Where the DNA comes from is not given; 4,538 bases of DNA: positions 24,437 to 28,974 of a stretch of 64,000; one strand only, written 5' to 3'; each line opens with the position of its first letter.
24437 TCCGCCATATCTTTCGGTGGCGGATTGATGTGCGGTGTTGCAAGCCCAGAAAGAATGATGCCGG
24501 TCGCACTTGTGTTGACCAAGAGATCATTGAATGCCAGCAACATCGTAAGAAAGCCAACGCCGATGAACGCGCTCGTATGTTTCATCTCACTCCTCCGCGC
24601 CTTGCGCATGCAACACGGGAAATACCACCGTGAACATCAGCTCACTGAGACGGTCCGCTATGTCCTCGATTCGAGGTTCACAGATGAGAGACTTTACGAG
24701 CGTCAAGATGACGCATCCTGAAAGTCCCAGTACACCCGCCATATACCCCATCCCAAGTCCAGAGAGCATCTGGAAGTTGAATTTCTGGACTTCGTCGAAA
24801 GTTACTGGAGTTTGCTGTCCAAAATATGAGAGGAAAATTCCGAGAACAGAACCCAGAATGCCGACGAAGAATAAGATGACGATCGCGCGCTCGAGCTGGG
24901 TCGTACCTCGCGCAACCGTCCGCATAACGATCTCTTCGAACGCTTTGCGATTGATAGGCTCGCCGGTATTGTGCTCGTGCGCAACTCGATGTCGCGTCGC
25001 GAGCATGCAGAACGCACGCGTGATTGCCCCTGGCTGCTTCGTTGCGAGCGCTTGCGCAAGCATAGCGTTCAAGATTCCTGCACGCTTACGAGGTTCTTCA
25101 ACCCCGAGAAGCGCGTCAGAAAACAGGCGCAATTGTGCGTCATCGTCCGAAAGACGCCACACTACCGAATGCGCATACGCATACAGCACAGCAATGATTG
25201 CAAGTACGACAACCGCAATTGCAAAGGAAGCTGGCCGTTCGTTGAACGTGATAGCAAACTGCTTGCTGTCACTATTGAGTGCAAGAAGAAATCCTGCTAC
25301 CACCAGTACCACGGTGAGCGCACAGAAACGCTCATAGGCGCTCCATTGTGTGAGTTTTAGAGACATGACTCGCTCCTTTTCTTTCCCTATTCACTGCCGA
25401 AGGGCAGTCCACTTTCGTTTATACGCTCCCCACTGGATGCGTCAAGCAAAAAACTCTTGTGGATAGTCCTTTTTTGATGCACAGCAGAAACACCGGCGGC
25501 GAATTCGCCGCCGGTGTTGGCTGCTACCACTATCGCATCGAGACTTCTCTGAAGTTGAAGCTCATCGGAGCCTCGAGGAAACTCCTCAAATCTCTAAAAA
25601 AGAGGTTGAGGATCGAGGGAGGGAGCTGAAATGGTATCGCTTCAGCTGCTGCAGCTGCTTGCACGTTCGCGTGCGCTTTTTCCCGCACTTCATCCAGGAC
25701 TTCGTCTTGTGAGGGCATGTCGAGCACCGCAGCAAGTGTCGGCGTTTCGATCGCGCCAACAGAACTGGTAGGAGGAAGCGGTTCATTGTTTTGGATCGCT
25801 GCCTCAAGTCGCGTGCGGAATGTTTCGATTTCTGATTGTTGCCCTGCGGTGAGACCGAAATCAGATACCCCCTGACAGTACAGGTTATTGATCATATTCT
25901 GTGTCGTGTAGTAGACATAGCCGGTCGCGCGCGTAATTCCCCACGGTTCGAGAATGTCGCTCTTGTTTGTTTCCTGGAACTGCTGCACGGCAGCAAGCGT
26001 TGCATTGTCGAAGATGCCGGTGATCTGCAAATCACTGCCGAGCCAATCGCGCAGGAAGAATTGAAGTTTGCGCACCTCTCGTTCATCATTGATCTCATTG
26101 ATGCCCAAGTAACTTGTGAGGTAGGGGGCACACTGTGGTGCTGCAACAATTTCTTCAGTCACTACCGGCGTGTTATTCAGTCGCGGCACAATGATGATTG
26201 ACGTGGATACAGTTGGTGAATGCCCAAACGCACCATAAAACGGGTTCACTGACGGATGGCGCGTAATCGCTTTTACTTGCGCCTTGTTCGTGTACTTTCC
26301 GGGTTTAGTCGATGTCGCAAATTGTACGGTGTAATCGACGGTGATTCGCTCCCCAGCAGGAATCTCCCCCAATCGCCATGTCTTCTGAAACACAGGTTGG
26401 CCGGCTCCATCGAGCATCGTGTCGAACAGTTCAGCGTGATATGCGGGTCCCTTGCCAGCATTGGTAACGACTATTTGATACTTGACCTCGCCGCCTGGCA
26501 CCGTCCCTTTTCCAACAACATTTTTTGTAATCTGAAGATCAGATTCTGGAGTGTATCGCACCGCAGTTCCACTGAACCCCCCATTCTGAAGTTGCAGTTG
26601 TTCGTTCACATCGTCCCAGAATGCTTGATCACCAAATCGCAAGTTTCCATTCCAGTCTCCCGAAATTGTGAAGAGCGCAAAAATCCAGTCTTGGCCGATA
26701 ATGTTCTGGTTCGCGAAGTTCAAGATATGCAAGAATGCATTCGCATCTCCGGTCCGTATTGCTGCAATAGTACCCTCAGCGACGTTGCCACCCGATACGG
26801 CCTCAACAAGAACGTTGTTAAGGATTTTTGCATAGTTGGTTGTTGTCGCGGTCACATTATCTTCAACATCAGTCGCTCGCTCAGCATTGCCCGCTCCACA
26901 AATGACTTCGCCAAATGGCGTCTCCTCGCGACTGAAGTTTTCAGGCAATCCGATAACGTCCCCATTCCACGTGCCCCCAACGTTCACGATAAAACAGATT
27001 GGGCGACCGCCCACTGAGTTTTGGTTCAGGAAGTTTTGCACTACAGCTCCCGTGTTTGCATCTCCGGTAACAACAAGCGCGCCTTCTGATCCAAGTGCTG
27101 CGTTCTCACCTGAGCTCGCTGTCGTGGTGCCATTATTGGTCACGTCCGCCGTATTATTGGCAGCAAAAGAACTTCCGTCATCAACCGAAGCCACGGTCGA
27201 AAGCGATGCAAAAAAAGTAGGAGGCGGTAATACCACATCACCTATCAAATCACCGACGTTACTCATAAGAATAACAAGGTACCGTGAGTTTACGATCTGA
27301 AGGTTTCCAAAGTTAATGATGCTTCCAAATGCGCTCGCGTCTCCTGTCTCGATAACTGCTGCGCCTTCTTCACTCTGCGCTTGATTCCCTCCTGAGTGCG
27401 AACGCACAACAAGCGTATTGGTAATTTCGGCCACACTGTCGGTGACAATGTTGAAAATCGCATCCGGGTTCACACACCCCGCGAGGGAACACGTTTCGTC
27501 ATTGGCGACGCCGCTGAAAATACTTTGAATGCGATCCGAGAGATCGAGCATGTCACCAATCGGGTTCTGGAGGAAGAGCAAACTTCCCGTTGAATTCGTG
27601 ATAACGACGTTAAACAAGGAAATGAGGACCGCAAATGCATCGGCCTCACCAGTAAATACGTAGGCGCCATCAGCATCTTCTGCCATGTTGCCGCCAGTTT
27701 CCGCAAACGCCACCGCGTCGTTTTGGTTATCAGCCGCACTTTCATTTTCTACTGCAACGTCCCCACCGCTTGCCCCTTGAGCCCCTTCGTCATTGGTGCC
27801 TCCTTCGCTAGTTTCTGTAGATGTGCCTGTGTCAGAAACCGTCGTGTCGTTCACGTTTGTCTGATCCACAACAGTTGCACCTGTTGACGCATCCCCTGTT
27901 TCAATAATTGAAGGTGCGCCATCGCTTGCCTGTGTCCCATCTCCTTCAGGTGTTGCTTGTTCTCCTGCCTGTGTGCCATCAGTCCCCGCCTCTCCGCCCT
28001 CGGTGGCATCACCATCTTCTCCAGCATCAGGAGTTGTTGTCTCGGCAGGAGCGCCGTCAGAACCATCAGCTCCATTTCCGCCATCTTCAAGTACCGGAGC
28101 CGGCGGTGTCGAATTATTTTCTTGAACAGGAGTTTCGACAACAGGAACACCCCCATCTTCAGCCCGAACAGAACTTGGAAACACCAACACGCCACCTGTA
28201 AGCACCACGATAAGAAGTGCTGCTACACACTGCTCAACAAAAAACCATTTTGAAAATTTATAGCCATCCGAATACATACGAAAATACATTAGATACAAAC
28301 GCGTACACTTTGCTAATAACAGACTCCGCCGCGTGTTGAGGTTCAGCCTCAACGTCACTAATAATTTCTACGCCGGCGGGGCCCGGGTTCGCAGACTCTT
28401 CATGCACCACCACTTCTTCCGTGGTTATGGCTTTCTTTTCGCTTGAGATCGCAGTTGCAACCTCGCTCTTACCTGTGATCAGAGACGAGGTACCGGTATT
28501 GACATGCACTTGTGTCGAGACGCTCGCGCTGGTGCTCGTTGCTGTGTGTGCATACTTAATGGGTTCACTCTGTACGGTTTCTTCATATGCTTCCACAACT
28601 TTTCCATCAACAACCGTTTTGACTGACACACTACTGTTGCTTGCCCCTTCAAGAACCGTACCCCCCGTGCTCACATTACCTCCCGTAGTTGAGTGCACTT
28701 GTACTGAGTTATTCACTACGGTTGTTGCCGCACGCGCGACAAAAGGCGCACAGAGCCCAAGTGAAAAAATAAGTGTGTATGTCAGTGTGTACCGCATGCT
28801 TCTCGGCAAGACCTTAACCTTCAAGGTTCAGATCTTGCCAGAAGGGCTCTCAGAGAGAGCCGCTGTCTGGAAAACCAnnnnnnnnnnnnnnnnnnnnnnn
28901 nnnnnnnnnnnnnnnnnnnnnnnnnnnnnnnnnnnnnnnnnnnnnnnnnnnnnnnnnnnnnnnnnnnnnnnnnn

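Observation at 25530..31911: Island of four large secreted low-complexity surface proteins sharing a repeated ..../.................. module, with a recent 630-bp intragenic duplication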

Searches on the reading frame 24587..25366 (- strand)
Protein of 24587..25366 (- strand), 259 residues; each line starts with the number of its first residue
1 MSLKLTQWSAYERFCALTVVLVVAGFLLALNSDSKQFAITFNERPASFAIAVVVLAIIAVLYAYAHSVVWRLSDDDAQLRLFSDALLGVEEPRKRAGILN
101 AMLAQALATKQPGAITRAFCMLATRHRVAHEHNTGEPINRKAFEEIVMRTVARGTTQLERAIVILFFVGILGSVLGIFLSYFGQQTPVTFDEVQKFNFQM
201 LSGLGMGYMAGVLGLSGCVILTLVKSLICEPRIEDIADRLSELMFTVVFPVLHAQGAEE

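Call 65: search_protein_families(library=pfam, proteins=[window:24587-25366:-], max_evalue=0.01)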
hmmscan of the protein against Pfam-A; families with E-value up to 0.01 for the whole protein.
window:24587-25366:- (259 aa): 2 families
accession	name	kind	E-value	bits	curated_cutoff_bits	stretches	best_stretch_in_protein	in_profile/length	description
PF20517.3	TMEM127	-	0.00011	22.7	25.3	0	154-185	5-36/113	Transmembrane protein 127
PF04893.22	Yip1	-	0.0013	19.1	28.6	0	163-224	24-79/173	Yip1 domain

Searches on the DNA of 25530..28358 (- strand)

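Call 86: search_rna_families(sources=[L003, L004, L008, L011, L016, L021, L027], threshold=gathering)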
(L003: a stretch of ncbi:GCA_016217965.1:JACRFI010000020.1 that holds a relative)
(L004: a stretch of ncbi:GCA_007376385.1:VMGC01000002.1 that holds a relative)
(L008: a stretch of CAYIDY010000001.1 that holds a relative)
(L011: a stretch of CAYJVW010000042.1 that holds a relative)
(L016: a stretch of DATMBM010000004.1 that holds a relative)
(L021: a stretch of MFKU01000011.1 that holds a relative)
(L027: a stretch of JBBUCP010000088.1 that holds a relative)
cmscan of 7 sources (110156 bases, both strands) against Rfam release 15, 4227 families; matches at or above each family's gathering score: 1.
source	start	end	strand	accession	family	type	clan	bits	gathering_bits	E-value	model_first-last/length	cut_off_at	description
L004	14038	14154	+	RF00050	FMN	Cis-reg; riboswitch;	-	104.1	66.2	6.9e-23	1-138/138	no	FMN riboswitch aptamer (RFN element)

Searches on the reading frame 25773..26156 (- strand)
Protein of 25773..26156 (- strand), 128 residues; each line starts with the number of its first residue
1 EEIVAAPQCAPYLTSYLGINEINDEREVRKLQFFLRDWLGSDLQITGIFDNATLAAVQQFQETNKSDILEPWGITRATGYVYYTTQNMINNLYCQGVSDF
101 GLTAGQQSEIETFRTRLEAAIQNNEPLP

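Call 80: search_solved_structures(query=A6, max_evalue=1, show_alignments=2)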
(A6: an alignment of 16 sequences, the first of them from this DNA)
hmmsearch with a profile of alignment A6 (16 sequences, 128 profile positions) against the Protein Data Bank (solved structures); distinct sequences matched with E-value up to 1: 7.
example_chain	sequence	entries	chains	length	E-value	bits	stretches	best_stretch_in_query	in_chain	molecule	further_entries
1lbu_A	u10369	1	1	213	0.014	18.5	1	26-65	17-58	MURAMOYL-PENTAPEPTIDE CARBOXYPEPTIDASE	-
7rum_A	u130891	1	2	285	0.11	15.7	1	22-62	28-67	Endolysin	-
5tv7_A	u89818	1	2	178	0.14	15.3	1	20-65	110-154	Putative peptidoglycan-binding/hydrolysing protein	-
7scy_K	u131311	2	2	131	0.23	14.6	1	24-75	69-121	Poly [ADP-ribose] polymerase 1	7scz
6z1p_Bf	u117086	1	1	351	0.34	14.1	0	22-66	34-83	30S ribosomal protein S5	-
3f6g_B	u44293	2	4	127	0.42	13.8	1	35-74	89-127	Alpha-isopropylmalate synthase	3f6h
5zci_A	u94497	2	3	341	0.93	12.7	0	30-115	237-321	Aldose reductase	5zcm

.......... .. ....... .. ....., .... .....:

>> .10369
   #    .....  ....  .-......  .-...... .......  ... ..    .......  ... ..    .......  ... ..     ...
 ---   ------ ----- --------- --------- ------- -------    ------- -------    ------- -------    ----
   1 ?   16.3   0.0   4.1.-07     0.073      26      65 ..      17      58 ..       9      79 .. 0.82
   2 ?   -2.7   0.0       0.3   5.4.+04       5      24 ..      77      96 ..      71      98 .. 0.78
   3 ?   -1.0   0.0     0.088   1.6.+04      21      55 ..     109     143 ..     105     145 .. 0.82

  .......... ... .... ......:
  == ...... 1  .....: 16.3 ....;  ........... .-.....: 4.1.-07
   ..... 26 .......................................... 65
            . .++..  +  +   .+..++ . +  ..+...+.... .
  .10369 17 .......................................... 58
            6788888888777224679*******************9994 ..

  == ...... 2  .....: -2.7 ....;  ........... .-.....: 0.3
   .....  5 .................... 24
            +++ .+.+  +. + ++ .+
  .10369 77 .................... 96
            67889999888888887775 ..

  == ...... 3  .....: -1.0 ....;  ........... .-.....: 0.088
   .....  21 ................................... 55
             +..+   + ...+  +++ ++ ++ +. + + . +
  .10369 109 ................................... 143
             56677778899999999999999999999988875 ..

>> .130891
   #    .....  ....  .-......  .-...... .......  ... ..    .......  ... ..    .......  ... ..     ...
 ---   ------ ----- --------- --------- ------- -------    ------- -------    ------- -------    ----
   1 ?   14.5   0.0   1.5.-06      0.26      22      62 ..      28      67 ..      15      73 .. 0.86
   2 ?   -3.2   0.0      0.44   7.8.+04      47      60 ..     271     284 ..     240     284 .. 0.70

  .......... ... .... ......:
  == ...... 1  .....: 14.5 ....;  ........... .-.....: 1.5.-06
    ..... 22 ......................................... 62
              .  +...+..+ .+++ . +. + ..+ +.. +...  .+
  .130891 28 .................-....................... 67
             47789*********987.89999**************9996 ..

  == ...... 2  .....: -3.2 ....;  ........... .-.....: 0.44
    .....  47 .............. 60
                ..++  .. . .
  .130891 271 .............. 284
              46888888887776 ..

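Call 81: search_protein_families(library=pfam, alignment_id=A6, max_evalue=0.01)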
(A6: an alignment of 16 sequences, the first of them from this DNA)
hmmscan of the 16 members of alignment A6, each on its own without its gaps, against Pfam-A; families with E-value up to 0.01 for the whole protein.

A. member 1, seq(128 aa): 2 families
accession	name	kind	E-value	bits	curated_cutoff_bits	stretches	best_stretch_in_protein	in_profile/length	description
PF01471.23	PG_binding_1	-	1.6e-05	25.4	23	1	27-64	4-41/57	Putative peptidoglycan binding domain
PF09374.15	PG_binding_3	-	0.00068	20.2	24.6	1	29-96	4-70/76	Predicted Peptidoglycan domain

B. families by the number of members that match (of 16 scanned): 3 families
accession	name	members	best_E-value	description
PF01471.23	PG_binding_1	15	3.4e-08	Putative peptidoglycan binding domain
PF01434.24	Peptidase_M41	1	0.00039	Peptidase family M41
PF09374.15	PG_binding_3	1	0.00068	Predicted Peptidoglycan domain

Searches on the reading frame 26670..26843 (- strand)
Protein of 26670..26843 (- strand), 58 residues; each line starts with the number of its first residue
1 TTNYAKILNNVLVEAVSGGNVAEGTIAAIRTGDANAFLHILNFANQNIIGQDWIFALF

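Call 26: search_protein_representatives(alignment_id=A2)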
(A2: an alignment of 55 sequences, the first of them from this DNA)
Query: 55 sequences, 60 profile positions. Proteins with E-value up to 0.001 (for the whole library): 3207; up to 1e-10: 2098; up to 1e-30: 708. The best 150 are listed.
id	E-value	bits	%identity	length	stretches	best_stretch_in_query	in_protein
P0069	8.3e-74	259.5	-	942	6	2-59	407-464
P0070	1.5e-73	258.7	-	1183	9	2-59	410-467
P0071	6.5e-69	243.9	-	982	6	2-59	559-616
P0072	1.4e-67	239.6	-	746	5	1-59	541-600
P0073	2.2e-67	239.0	-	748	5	1-59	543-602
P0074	2.7e-67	238.7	-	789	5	1-58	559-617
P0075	5.7e-67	237.6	-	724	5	1-59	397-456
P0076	6.8e-66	234.2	-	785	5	1-59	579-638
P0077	1.5e-64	229.9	-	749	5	1-58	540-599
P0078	3.3e-64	228.8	-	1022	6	2-59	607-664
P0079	3.1e-63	225.7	-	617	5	1-59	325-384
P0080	1.5e-62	223.5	-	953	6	2-59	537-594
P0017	1.7e-62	223.3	-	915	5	1-59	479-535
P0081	2.3e-62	222.9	-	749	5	1-59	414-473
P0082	5.2e-62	221.8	-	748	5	1-59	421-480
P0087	1.3e-60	217.3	-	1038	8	2-59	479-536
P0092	1.9e-59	213.5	-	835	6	1-59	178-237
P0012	2.4e-57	206.8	-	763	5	1-59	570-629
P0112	1.8e-55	200.8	-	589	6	2-48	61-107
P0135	6.0e-53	192.7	-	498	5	2-49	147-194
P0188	8.2e-50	182.7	-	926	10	2-48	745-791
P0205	8.8e-49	179.4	-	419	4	1-49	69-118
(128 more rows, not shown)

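Call 27: search_protein_families(library=pfam, proteins=[P0070, P0188, P0112, P0205], max_evalue=0.01)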
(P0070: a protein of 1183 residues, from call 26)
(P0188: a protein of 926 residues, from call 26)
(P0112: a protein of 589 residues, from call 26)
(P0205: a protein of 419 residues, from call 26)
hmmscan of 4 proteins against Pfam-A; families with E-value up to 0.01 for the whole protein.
P0070 (1183 aa): 0 families

P0188 (926 aa): 0 families

P0112 (589 aa): 0 families

P0205 (419 aa): 0 families

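Call 30: search_solved_structures(query=A2, max_evalue=10)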
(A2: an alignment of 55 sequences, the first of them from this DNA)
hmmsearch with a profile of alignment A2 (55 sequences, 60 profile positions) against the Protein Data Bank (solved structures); distinct sequences matched with E-value up to 10: 2.
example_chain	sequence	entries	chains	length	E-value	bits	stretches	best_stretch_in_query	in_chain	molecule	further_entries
9e2g_3T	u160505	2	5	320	0.27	14.4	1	14-41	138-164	PBP36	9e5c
1tme_4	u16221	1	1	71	6.3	10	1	7-42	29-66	THEILER'S MURINE ENCEPHALOMYELITIS VIRUS (SUBUNIT VP4)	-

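Call 63: find_homologous_proteins(query=A2, max_evalue=0.001)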
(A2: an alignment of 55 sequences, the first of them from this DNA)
Query A2 (55 sequences): 1009 candidates shared short words with the query, none scored E <= 0.001.

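Call 64: list_cluster_members(proteins=[P0069, P0070, P0071, P0072, P0087, P0092, P0112, P0135, P0188, P0205])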
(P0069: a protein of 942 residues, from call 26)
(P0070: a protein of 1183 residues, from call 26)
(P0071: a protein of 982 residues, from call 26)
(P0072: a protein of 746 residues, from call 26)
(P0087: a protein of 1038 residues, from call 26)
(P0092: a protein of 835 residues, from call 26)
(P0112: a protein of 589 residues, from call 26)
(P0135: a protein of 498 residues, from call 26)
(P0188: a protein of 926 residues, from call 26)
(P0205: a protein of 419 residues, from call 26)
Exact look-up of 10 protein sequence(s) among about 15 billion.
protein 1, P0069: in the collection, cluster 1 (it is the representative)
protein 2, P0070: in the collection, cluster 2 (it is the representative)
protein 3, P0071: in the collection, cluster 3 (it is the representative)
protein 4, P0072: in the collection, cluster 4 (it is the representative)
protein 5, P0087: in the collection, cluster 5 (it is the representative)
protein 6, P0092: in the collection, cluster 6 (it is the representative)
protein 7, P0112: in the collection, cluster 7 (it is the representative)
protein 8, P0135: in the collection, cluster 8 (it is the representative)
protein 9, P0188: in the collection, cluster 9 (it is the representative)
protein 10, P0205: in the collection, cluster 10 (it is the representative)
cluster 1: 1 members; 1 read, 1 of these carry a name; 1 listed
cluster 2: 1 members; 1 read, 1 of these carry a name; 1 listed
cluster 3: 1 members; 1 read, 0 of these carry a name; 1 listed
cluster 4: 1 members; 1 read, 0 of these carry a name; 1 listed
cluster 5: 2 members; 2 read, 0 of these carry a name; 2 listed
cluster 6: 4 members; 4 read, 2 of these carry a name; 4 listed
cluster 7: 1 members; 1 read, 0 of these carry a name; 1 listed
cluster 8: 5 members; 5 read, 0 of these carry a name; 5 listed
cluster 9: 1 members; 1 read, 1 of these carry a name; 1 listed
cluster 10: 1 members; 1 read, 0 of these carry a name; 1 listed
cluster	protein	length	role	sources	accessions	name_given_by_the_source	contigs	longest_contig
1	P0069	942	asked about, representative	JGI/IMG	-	uncharacterized repeat protein (TIGR01451 family)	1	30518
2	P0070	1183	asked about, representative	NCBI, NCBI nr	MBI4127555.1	MAG: hypothetical protein HY459_00640 [Parcubacteria group bacterium] | hypothetical protein [Parcubacteria group bacterium]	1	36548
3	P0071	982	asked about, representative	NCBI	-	-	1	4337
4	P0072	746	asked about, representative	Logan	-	-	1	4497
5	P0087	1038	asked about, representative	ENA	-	-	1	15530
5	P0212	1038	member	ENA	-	-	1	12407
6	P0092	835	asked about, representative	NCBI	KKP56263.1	MAG: hypothetical protein UR48_C0037G0001, partial [Microgenomates group bacterium ...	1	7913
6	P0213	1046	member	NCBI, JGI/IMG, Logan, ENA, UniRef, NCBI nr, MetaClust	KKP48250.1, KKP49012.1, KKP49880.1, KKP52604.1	MAG: hypothetical protein UR39_C0001G0045 [Candidatus Woesebacteria bacterium ... | Uncharacterized protein n=1 Tax=Candidatus Woesebacteria bacterium GW2011_GWA2_33_28 ... | MAG: hypothetical protein UR38_C0001G0046 [Candidatus Woesebacteria bacterium ...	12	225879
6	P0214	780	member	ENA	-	-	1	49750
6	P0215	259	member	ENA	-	-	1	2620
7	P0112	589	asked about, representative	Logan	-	-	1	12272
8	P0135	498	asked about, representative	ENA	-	-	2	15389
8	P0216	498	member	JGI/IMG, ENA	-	-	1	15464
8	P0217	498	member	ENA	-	-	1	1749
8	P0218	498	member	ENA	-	-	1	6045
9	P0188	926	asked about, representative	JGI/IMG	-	hypothetical protein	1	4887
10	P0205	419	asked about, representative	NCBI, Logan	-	-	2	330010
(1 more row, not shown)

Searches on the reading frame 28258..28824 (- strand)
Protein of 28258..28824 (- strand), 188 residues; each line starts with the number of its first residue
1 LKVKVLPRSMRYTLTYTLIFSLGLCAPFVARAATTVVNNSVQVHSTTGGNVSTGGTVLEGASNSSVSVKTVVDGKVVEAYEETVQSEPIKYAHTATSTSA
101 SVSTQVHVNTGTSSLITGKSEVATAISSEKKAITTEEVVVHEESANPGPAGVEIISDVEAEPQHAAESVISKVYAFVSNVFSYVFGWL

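Call 3: search_protein_families(library=pfam, proteins=[window:28258-28824:-], max_evalue=1)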
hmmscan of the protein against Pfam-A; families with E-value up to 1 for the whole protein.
window:28258-28824:- (188 aa): 1 family
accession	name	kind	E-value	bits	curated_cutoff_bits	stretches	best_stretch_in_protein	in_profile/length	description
PF02935.21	COX7C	-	0.13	13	25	1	8-30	36-57/64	Cytochrome c oxidase subunit VIIc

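Call 4: search_protein_families(library=ncbifam, proteins=[window:28258-28824:-], max_evalue=1)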
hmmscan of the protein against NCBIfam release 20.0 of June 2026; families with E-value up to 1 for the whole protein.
window:28258-28824:- (188 aa): 1 family
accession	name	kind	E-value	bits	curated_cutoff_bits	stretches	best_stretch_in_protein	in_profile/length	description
NF050084.1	pip_6_carb_DH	equivalog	0.0025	16.8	730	1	25-119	302-398/475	L-piperidine-6-carboxylate dehydrogenase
